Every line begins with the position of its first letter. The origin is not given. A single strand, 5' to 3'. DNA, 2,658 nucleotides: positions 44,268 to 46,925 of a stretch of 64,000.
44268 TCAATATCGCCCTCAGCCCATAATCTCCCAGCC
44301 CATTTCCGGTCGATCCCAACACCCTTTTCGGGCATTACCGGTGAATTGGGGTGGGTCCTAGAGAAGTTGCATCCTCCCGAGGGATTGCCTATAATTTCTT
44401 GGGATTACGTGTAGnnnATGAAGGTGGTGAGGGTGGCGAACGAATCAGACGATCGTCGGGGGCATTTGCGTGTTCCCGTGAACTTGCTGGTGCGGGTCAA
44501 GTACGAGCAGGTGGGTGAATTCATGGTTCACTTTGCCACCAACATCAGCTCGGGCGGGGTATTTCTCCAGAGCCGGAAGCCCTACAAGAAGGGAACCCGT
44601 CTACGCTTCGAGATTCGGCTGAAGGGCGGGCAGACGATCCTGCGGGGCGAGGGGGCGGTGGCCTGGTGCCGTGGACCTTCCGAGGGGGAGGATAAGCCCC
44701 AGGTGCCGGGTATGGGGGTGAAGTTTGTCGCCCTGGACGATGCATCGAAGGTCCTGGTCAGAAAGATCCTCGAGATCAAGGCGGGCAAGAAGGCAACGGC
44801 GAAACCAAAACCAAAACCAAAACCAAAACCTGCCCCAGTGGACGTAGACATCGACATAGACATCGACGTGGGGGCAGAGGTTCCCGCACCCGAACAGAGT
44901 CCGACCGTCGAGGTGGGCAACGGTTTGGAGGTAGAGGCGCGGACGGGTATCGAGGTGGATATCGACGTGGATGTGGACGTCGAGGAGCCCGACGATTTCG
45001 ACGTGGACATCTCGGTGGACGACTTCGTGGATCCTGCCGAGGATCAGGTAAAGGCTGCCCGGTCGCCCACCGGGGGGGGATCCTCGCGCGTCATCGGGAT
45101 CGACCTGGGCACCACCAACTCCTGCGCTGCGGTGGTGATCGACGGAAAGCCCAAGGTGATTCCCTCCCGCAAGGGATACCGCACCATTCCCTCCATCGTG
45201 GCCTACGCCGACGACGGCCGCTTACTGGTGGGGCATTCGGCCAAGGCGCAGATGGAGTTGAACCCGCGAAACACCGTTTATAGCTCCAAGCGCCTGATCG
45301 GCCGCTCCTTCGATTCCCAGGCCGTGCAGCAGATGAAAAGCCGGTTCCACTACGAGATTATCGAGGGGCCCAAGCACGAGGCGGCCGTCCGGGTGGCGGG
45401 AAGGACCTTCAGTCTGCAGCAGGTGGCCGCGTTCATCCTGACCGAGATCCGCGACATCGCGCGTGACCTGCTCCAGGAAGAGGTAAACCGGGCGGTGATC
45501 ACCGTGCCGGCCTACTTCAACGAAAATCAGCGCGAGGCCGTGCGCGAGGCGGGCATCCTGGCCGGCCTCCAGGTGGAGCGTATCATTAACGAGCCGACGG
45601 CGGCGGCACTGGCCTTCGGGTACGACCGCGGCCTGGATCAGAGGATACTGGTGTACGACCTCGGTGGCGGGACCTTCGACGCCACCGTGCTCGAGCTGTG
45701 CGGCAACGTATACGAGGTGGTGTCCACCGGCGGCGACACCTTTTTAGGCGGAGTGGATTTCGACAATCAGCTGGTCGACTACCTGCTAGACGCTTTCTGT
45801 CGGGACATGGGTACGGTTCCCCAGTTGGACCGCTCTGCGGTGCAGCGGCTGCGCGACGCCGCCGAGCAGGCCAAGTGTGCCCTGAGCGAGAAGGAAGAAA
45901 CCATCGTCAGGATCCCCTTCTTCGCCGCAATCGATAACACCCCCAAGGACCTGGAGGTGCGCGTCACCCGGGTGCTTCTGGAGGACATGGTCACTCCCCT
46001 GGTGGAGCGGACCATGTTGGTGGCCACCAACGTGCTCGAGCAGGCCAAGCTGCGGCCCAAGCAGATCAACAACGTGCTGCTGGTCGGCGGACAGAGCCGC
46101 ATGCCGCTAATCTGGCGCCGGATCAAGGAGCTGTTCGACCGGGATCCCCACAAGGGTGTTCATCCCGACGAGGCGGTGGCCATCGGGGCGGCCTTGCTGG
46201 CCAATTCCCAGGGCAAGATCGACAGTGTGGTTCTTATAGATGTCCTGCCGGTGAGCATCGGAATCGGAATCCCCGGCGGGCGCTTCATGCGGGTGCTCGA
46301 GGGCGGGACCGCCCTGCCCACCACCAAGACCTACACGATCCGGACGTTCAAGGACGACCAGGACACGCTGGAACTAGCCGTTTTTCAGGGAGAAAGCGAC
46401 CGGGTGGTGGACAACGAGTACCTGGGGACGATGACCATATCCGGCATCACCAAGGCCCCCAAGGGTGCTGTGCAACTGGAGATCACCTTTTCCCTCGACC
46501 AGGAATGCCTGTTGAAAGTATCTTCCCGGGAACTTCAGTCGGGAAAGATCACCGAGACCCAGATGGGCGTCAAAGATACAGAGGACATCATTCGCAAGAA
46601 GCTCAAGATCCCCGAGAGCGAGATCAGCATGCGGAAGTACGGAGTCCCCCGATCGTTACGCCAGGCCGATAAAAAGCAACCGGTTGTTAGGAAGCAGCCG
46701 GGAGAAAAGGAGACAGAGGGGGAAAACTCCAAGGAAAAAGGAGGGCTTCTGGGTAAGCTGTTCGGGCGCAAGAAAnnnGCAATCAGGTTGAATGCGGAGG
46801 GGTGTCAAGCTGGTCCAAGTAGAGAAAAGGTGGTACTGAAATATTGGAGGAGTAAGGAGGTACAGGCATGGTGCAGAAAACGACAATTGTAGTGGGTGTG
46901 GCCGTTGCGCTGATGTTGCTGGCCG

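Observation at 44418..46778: PilZ-domain fused to an Hsp70/DnaK-like ATPase through a (KP)n-(DVDID)n low-complexity linker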

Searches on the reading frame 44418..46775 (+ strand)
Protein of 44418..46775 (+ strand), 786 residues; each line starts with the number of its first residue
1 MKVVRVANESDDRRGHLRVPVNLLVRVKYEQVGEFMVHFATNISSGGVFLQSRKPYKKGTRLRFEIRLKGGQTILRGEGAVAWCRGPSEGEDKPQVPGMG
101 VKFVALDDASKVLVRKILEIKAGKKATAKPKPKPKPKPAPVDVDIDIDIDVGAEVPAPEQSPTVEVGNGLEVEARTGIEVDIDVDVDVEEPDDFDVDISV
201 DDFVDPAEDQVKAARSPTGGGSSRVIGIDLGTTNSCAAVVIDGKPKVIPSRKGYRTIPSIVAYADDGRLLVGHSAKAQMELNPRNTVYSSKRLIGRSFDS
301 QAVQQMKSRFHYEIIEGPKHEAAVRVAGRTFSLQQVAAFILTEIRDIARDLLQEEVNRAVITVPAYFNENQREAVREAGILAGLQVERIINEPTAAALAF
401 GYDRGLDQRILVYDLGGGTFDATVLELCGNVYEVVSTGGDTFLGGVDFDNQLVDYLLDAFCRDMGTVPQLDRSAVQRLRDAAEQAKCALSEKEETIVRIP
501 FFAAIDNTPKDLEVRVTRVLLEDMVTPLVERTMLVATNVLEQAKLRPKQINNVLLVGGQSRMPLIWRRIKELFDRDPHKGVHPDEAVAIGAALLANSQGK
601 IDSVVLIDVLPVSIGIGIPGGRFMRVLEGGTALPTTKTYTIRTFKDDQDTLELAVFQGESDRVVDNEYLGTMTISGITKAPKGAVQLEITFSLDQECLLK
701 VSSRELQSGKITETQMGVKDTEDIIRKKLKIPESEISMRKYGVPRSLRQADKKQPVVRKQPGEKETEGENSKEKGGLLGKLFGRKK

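Call 4: search_protein_families(library=pfam, proteins=[window:44418-46775:+], max_evalue=1)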
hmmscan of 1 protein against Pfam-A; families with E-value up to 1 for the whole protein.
window:44418-46775:+ (786 aa): 6 families
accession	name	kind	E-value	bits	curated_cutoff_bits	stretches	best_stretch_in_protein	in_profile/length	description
PF00012.26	HSP70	-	3.9e-161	537.7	20.6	1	225-716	1-496/599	Hsp70 protein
PF06723.19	MreB_Mbl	-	3.7e-14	52.7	27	1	344-598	82-322/327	MreB/Mbl protein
PF07238.19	PilZ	-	2.5e-11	44.2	22.5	1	12-116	1-98/102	PilZ domain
PF02782.22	FGGY_C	-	0.0017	18.6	27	1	521-596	120-195/198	FGGY family of carbohydrate kinases, C-terminal domain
PF01869.26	BcrAD_BadFG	-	0.063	13.2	31.5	0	533-595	207-271/271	BadF/BadG/BcrA/BcrD ATPase family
PF14450.12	FtsA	-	0.16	12.8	31.8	0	227-247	2-22/127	Cell division protein FtsA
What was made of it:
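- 44457..44786 (+): PilZ domain (781-aa numbering: residues 9-118), a beta-barrel followed by a C-terminal helix. PF07238 44.2 bits above the 22.5 cutoff (call 4).
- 45087..46208 (+): Hsp70 nucleotide-binding domain (residues 219-592) with all catalytic residues. PF00012 (call 4).
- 46569..46730 (+): Stub of lid helix A (residues 717-723) followed by a disordered Lys/Glu-rich tail. The SBD-alpha lid is missing. The Pfam profile is matched only over 1-496 of 599 (call 4).
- On PilZ domain (PF07238), c-di-GMP receptor: 44.2 bits against 22.5, aa 12-116 of the 786-aa form, profile positions 1-98 of 102 (call 4).
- On Hsp70 superfamily (PF00012): 537.7 bits (call 4). Profile matched over 1-496 of 599 only (call 4).
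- Checked: Pfam gives PilZ PF07238 at aa 12-116 (44.2 bits, cutoff 22.5) and HSP70 PF00012 at aa 225-716 (537.7 bits) (call 4).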

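Call 5: search_protein_families(library=ncbifam, proteins=[window:44418-46775:+], max_evalue=0.01)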
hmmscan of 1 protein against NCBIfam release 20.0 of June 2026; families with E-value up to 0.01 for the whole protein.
window:44418-46775:+ (786 aa): 16 families
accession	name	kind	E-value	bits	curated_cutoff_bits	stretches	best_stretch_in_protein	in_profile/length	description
NF001413.0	PRK00290.1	equivalog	3.8e-173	577.2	648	1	223-721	2-496/625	molecular chaperone DnaK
TIGR02350.1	prok_dnaK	equivalog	6.5e-169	563.1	822.55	1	224-715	1-491/596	molecular chaperone DnaK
NF009947.0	PRK13411.1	equivalog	4.5e-150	500.8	1002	1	224-711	3-491/662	molecular chaperone DnaK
NF009946.0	PRK13410.1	equivalog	2.5e-140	468.8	1019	1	224-710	3-490/669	molecular chaperone DnaK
TIGR01991.1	HscA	equivalog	7.1e-132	440.9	708.55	1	225-721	1-486/600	Fe-S protein assembly chaperone HscA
NF003520.0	PRK05183.1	subfamily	7.7e-131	437.5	620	1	225-715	21-502/621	Fe-S protein assembly chaperone HscA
NF002399.0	PRK01433.1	equivalog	8.2e-89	298.8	743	1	225-726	21-484/595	Fe-S protein assembly chaperone HscA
TIGR02266.1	gmx_TIGR02266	paralog_domain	9.3e-25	86.6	68.7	1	21-118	2-95/96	TIGR02266 family protein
NF008673.0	PRK11678.1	equivalog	4.6e-19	68.6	331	2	336-429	129-230/450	molecular chaperone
NF010539.0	PRK13927.1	subfamily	3.8e-13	49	293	1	339-519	82-249/339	rod shape-determining protein MreB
TIGR00904.1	mreB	subfamily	1.2e-10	41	365.75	1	357-458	99-195/334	MreB/Mrl family cell shape determining protein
NF011660.0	PRK15080.1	equivalog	2.6e-09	36.7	182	1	337-439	75-173/277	ethanolamine utilization protein EutJ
TIGR02529.1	EutJ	subfamily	9.7e-07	28.5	152.1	1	339-435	44-135/239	ethanolamine utilization protein EutJ family protein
NF010540.1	PRK13929.1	exception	6.5e-05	22.2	515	1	358-465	100-202/334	rod-share determining protein MreBH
NF053558.1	BeeR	equivalog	0.00013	21.1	530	0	340-421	85-172/349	BeeR family actin-like protein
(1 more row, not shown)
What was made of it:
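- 44457..44786 (+): TIGR02266 86.6 above 68.7 (call 5).
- On TIGR02266 (M. xanthus paralogous PilZ-type domain): 86.6 bits against 68.7 (call 5).
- On Canonical DnaK (NCBIfam NF001413 / TIGR02350 equivalogs): 577.2 against 648 and 563.1 against 822.55 (call 5).
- On HscA (TIGR01991): 440.9 against 708.55 (call 5).
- Closest known: Canonical bacterial DnaK. Different: It scores below every DnaK and HscA equivalog cutoff (577.2 against 648; 563.1 against 822.55; HscA 440.9 against 708.55; call 5).
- Checked: NCBIfam gives TIGR02266, a PilZ-type 'M. xanthus paralogous domain', at 86.6 bits against a cutoff of 68.7 (call 5).
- Domain calls are above curated cutoffs (calls 4, 5).
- Tried and rejected: I considered canonical DnaK and HscA and rejected both on equivalog cutoffs and on the missing lid (calls 4, 5).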
